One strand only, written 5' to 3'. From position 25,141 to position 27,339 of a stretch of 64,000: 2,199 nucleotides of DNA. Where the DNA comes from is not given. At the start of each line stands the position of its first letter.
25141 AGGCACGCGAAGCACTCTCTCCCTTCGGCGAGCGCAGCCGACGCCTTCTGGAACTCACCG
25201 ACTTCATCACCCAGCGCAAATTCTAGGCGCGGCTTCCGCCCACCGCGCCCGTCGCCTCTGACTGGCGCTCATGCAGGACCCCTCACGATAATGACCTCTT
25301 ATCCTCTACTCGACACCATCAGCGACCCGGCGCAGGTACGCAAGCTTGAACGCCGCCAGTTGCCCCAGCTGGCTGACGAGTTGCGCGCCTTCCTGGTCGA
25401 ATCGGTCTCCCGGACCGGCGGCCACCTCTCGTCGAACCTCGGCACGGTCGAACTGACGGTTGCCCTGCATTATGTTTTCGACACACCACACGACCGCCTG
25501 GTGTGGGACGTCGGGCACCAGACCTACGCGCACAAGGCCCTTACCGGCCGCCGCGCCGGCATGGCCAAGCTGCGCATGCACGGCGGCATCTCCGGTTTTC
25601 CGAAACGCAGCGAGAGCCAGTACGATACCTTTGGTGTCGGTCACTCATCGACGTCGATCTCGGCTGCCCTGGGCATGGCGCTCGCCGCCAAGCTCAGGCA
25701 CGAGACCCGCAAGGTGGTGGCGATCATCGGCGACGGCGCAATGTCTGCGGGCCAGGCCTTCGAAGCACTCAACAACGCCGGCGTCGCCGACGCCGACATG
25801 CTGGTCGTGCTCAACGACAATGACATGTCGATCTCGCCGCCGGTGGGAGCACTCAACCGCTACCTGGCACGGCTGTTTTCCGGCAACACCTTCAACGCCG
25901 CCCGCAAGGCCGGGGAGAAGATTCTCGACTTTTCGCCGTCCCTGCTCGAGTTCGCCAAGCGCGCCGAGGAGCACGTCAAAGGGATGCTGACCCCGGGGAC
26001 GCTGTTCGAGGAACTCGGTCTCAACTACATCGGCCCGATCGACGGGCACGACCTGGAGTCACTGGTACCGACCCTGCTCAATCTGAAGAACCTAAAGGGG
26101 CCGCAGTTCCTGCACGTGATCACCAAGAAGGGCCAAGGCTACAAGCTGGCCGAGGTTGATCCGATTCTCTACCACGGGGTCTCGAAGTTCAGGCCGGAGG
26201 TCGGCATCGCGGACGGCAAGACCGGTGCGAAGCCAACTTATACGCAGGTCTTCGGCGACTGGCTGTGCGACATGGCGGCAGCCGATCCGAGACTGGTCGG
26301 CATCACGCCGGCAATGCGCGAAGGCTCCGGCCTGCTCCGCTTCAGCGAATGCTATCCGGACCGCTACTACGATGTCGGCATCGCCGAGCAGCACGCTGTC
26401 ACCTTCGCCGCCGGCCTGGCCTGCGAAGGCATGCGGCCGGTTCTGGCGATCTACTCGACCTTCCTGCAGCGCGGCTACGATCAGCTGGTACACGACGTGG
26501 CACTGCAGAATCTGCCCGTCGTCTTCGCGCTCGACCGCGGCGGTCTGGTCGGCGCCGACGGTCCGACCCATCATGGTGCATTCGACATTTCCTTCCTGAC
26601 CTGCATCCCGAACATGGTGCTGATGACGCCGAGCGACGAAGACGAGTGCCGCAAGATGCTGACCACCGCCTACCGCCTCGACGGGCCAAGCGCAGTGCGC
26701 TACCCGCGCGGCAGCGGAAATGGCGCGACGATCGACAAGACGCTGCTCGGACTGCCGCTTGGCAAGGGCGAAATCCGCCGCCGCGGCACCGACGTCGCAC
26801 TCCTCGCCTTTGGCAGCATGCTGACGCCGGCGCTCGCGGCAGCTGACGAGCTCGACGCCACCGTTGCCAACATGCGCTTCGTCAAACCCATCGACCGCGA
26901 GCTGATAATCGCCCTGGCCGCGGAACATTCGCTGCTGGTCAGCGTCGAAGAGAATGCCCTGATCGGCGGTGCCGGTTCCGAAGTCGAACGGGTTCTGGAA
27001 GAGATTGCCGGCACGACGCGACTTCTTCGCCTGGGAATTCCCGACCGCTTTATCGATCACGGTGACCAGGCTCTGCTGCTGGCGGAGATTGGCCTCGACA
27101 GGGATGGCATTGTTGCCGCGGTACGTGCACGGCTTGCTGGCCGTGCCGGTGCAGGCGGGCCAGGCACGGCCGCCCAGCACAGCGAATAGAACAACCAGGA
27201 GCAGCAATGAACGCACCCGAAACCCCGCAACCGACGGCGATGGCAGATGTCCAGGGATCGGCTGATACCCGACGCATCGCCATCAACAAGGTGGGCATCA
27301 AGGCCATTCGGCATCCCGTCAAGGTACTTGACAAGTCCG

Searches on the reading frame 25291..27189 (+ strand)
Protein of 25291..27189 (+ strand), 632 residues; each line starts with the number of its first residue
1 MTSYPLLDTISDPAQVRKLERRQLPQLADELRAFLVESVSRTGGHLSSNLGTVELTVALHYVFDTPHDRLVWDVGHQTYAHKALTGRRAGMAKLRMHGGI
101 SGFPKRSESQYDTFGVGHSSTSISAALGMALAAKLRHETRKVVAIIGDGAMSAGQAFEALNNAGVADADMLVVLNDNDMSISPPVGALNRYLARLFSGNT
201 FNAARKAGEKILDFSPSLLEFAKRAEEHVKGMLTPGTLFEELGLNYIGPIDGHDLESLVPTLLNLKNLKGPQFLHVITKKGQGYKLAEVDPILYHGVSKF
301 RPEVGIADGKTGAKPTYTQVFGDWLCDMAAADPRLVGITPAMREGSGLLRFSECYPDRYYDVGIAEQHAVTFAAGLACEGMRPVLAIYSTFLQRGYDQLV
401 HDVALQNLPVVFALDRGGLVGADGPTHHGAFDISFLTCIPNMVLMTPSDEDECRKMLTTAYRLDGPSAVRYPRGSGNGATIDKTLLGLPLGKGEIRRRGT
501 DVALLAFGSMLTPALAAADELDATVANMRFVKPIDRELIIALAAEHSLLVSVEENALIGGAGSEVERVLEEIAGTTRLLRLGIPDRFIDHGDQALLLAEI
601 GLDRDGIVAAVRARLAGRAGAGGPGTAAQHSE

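Call 4: search_protein_families(library=pfam, proteins=[window:25291-27189:+], max_evalue=0.01)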
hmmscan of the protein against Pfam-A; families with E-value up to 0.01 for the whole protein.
window:25291-27189:+ (632 aa): 6 families
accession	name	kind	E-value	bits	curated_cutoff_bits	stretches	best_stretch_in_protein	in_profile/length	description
PF13292.11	DXP_synthase_N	-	2.4e-122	408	21.2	1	7-278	1-274/274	1-deoxy-D-xylulose-5-phosphate synthase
PF02779.29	Transket_pyr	-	3.5e-48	164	27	1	314-475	2-171/174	Transketolase, pyrimidine binding domain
PF02780.25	Transketolase_C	-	4.3e-27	94.9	25.9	1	491-607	1-124/124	Transketolase, C-terminal domain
PF00676.26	E1_dh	-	7.7e-09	35.4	22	1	118-184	104-168/300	Dehydrogenase E1 component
PF02775.26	TPP_enzyme_C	-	3.7e-06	27.3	21.9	1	121-178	28-83/151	Thiamine pyrophosphate enzyme, C-terminal TPP binding domain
PF00456.26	Transketolase_N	-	0.00041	19.9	22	1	28-181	6-187/334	Transketolase, thiamine diphosphate binding domain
